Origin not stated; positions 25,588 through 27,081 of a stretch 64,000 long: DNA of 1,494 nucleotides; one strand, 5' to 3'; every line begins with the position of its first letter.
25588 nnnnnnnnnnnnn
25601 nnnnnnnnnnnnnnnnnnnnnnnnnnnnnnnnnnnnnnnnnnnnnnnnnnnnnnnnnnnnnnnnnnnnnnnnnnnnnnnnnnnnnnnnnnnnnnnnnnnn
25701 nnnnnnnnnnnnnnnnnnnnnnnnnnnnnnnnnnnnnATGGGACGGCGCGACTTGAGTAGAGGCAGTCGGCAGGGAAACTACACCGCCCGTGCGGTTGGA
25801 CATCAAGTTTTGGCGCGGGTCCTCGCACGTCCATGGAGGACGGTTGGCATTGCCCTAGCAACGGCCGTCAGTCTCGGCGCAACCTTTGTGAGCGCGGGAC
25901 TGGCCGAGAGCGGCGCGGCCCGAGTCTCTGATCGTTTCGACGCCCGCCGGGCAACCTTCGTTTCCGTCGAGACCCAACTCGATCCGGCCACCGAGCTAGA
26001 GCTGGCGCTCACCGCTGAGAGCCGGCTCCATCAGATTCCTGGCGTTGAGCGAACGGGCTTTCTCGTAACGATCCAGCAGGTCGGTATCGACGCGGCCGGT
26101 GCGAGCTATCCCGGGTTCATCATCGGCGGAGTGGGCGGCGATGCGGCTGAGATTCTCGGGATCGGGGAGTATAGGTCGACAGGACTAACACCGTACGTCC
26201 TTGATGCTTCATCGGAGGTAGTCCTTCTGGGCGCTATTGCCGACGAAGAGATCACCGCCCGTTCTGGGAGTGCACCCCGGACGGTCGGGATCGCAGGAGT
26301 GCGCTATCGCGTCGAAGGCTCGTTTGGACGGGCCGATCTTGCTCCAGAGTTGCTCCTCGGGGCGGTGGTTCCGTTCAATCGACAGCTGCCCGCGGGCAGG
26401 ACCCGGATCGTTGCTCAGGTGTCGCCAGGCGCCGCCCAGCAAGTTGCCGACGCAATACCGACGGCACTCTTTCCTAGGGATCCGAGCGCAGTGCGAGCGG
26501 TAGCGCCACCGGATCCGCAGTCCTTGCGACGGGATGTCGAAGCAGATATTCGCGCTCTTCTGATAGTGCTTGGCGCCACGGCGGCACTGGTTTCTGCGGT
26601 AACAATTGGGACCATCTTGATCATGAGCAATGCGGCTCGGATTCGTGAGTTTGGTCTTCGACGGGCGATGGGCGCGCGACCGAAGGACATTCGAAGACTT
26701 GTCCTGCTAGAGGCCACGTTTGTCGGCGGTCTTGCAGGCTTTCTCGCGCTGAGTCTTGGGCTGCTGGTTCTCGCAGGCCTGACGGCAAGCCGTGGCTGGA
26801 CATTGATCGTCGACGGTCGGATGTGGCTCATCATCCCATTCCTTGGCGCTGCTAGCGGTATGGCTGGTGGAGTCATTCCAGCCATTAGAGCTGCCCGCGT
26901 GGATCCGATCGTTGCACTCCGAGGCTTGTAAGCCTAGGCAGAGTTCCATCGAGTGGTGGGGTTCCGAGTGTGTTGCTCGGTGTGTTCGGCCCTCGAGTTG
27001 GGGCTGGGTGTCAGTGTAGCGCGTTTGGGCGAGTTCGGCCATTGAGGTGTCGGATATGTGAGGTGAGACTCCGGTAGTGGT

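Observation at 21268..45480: Unrecognised repeat family that separates the modules of the island: six same-strand copies of a ~35-nt motif containing 11-nt tandem repeats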

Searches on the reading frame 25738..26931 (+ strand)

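Call 19: search_protein_families(library=pfam, proteins=[window:25738-26931:+], max_evalue=0.01)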
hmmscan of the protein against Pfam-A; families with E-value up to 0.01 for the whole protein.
window:25738-26931:+ (397 aa): 1 family
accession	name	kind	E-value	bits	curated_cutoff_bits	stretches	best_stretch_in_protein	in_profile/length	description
PF02687.27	FtsX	-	3.8e-12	46.8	25.5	1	277-390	2-120/120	FtsX-like permease C-terminal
